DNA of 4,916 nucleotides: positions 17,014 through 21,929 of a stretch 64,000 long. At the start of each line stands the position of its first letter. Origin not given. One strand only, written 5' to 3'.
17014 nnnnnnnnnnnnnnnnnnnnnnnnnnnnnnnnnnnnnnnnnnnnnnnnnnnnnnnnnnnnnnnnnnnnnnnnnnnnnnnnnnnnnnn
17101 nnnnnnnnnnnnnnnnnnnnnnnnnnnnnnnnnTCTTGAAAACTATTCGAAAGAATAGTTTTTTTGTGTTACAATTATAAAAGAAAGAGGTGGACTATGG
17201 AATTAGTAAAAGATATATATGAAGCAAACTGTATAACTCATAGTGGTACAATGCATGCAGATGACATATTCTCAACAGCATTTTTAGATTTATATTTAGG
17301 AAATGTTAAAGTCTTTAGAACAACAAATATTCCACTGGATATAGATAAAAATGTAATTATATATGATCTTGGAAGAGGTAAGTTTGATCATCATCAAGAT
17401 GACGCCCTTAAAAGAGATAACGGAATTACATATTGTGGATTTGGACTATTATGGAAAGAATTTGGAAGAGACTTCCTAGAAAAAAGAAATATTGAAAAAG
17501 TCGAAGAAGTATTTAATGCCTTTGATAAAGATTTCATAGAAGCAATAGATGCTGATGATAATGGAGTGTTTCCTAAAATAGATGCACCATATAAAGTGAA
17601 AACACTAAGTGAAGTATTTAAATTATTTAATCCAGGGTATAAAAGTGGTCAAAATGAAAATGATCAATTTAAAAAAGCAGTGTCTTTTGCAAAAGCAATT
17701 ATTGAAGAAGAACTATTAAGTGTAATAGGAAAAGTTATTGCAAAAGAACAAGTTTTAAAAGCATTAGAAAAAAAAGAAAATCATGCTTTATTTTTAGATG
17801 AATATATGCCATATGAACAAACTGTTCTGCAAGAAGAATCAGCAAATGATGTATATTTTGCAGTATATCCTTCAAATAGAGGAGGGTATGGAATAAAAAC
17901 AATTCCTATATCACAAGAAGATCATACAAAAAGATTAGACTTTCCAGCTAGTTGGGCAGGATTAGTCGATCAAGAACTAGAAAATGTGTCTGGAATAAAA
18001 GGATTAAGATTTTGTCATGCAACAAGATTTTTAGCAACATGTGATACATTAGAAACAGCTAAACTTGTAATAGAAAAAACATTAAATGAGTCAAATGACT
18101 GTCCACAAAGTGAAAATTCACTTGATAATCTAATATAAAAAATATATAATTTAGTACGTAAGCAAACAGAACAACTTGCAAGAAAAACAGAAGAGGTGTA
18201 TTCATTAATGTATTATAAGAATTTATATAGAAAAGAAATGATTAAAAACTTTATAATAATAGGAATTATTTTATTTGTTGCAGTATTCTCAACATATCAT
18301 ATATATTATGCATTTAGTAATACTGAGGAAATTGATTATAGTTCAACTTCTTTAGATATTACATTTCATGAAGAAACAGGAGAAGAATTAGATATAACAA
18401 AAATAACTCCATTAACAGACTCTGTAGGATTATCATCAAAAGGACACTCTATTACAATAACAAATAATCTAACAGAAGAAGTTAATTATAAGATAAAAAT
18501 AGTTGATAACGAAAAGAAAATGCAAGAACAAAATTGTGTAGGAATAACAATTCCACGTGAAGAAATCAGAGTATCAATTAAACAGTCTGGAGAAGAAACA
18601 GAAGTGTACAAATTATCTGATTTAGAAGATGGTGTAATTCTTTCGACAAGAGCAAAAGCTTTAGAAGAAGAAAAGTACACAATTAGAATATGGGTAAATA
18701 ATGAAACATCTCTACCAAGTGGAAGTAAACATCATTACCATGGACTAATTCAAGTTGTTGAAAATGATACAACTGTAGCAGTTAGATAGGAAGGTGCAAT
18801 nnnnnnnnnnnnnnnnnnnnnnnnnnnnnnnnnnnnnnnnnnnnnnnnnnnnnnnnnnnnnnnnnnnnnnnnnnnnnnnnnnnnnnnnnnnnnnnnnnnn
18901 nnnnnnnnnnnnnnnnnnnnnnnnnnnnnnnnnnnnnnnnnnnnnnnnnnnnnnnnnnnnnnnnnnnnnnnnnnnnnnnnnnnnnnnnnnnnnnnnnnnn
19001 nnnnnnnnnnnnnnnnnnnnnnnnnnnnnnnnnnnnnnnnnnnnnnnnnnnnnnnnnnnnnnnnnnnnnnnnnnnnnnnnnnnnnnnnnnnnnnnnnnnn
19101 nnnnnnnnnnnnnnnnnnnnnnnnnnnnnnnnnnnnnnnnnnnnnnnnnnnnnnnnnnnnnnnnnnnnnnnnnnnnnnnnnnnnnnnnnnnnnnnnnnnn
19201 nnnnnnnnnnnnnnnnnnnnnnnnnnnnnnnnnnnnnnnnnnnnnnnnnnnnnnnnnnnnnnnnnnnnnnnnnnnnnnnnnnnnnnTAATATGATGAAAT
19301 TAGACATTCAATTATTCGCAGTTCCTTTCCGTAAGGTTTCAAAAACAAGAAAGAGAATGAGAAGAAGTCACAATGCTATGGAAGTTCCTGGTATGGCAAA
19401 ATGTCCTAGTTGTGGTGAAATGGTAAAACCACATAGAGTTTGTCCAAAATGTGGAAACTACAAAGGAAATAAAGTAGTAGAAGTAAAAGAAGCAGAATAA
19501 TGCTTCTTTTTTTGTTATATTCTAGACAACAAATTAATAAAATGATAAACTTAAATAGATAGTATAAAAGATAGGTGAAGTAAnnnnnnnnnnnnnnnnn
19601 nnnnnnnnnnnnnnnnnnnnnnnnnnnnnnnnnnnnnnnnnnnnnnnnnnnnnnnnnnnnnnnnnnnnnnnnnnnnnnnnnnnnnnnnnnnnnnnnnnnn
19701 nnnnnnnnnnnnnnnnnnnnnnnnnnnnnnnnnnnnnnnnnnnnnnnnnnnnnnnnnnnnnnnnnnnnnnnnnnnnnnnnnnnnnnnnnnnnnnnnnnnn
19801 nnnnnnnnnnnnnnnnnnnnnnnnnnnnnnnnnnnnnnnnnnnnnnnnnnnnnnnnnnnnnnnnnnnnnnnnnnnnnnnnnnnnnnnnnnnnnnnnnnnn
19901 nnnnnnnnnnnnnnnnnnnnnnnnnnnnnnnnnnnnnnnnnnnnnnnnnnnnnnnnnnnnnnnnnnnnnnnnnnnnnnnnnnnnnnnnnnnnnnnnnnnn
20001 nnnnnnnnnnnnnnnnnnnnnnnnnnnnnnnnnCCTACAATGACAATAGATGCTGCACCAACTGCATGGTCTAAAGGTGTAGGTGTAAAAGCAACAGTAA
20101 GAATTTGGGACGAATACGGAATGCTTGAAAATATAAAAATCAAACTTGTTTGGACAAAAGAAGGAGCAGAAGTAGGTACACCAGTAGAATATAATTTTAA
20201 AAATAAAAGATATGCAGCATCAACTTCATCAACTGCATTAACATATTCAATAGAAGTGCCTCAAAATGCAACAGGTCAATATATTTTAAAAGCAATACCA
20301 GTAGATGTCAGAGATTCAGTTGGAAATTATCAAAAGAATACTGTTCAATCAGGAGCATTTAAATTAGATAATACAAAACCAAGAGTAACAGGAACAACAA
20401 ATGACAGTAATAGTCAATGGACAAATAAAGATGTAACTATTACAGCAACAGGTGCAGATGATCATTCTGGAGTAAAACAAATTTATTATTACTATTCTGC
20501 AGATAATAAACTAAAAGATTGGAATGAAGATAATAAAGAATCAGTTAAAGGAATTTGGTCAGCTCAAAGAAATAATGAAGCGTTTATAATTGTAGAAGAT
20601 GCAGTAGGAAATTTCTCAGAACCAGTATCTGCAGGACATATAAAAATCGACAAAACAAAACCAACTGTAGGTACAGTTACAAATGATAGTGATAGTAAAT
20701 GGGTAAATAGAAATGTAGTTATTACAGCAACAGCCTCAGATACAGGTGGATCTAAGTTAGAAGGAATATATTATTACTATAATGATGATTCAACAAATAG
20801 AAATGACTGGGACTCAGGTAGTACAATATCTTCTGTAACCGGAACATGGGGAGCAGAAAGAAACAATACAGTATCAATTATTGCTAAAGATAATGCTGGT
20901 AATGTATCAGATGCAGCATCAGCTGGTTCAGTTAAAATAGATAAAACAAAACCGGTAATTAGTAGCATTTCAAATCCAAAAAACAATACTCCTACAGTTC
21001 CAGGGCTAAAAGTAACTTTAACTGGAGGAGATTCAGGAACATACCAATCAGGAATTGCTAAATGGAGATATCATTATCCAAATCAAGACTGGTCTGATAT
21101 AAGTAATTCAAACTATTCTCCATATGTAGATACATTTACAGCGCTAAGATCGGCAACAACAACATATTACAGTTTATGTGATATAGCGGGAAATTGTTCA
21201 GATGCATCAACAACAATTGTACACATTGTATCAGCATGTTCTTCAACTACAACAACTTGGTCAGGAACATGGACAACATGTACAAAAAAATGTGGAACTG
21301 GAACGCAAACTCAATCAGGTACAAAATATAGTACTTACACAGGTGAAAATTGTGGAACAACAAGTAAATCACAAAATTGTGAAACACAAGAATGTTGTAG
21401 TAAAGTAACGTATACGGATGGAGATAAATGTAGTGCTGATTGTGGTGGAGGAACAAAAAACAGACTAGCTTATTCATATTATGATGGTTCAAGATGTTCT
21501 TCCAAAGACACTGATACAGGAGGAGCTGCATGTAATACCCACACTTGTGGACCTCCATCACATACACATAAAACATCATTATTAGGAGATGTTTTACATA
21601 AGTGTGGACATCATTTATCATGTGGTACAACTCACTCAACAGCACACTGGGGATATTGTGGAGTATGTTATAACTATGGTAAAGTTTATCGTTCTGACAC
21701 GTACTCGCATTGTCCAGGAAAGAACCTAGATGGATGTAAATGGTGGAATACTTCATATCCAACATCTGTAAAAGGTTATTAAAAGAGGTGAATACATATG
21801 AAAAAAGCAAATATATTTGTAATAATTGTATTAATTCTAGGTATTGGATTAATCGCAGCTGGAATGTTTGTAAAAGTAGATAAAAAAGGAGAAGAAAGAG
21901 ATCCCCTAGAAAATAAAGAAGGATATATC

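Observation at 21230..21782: Thrombospondin type-1-like repeat and His/Cys-rich tail at the C-terminus of the pilin-like protein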

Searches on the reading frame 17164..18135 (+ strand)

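Call 22: search_protein_families(library=pfam, proteins=[window:17164-18135:+], max_evalue=0.001)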
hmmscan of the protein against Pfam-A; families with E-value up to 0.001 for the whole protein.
window:17164-18135:+ (324 aa): 1 family
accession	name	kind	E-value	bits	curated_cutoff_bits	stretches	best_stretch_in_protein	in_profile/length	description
PF03690.18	MYG1_exonuc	-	3.7e-54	184.9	22.1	1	24-306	3-317/318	Uncharacterised protein family (UPF0160)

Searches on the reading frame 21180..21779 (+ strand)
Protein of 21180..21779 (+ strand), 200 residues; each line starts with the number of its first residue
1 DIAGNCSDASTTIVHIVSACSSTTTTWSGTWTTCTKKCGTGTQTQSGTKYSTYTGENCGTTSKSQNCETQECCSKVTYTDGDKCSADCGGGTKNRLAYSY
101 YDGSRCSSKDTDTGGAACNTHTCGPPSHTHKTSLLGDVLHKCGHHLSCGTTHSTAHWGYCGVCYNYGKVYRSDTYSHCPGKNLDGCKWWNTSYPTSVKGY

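Call 3: search_protein_families(library=pfam, proteins=[window:21180-21779:+], max_evalue=10)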
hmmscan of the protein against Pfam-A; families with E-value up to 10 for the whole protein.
window:21180-21779:+ (200 aa): 3 families
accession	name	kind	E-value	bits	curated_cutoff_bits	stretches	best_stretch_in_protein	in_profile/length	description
PF19030.6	TSP1_ADAMTS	-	0.0043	17.7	23.8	2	82-123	7-55/55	Thrombospondin type 1 domain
PF19028.6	TSP1_spondin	-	0.016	15.9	41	2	25-72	4-52/52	Spondin-like TSP1 domain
PF00090.25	TSP_1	-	2.2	9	21.6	2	29-72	4-49/49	Thrombospondin type 1 domain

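Call 57: predict_structure(alignment_id=A3)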
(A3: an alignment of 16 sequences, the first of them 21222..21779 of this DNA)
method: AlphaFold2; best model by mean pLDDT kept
length: 186 residues; sequences in the alignment: 16
mean_pLDDT: 81.6   pTM: 0.52
mean pLDDT of the five models: 81.6, 81.5, 64.1, 58.3, 57.3
residues with pLDDT >= 90: 88; 70-90: 60; 50-70: 24; < 50: 14
segments of 3 or more residues with pLDDT < 50: 165-178
pLDDT, mean of each block of 10 residues (from residue 1): 81 91 95 94 93 95 95 87 97 95 83 79 73 62 80 78 51 45 71
secondary structure, 60 per line:
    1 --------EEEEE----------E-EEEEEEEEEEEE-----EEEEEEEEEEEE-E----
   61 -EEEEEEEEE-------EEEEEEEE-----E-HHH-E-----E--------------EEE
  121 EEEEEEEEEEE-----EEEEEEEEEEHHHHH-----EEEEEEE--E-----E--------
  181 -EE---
elements in order: E9-13 E26-37 E43-54 E62-70 E78-85 E118-131 E137-146 H147-151 E157-163

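Call 62: fold_search(model_id=the predicted structure, library=pdb)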
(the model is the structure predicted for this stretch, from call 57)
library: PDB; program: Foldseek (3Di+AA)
matches with E <= 10: 226; with E <= 0.001: 5
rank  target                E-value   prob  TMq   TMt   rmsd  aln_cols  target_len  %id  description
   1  6rus_A                4.5e-05  1.00  0.24  0.20  14.7       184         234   20  Structure of a functional properdin monomer (released 2019-08-21)
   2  6rv6_A                5.1e-04  1.00  0.23  0.26   9.4       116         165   22  Structure of properdin lacking TSR3 based on anomalous data (released 2019-08-21)
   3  1lsl                  7.9e-04  1.00  0.20  0.29   8.9       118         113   24  Crystal Structure of the Thrombospondin-1 Type 1 Repeats (released 2002-12-18)
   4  7yyk                  7.9e-04  1.00  0.18  0.27   9.3       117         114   23  Crystal structure of the O-fucosylated form of TSRs1-3 from the human thrombospondin 1 (released 2022-05-25)
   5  3r6b                  9.8e-04  1.00  0.20  0.29   8.6       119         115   23  Crystal Structure of Thrombospondin-1 TSR Domains 2 and 3 (released 2011-08-10)
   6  6ruv_X                1.2e-03  1.00  0.23  0.26  10.2       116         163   22  Structure of the SCIN stabilized C3bBb convertase bound to Properdin and a the non-inhibitory nanobody hFPNb1 (released 2019-08-21)
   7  1w0r_A                2.6e-03  0.82  0.19  0.10  14.4       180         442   17  Solution structure of dimeric form of properdin by X-ray solution scattering and analytical ultracentrifugation (released 2005-07-06)
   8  6s08_A                3.7e-03  0.89  0.21  0.19  22.0       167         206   14  Crystal Structure of Properdin (TSR domains N1 & 456) (released 2019-09-04)
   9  6s0a_B                3.9e-03  1.00  0.22  0.26   9.9       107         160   21  Crystal Structure of Properdin (TSR domains N12 & 456) (released 2019-09-04)
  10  6s0a_A                6.0e-03  0.69  0.19  0.18  21.4       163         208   17  Crystal Structure of Properdin (TSR domains N12 & 456) (released 2019-09-04)
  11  6s0b_A                6.4e-03  0.60  0.17  0.15  22.6       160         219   16  Crystal Structure of Properdin in complex with the CTC domain of C3/C3b (released 2019-09-04)
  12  8ckk_B                2.5e-02  0.77  0.23  0.31   9.3       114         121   18  Semaphorin-5A TSR 3-4 domains in complex with nitrate (released 2024-02-28)
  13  6rus_B                2.7e-02  0.44  0.19  0.16  22.4       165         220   16  Structure of a functional properdin monomer (released 2019-08-21)
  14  8q6r_D                2.7e-02  0.33  0.17  0.16  21.6       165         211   14  Structure of complement FP in complex with the TPP-3077 VHH (released 2024-08-28)
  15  6ruv_V                2.8e-02  0.41  0.18  0.16  22.3       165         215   15  Structure of the SCIN stabilized C3bBb convertase bound to Properdin and a the non-inhibitory nanobody hFPNb1 (released 2019-08-21)
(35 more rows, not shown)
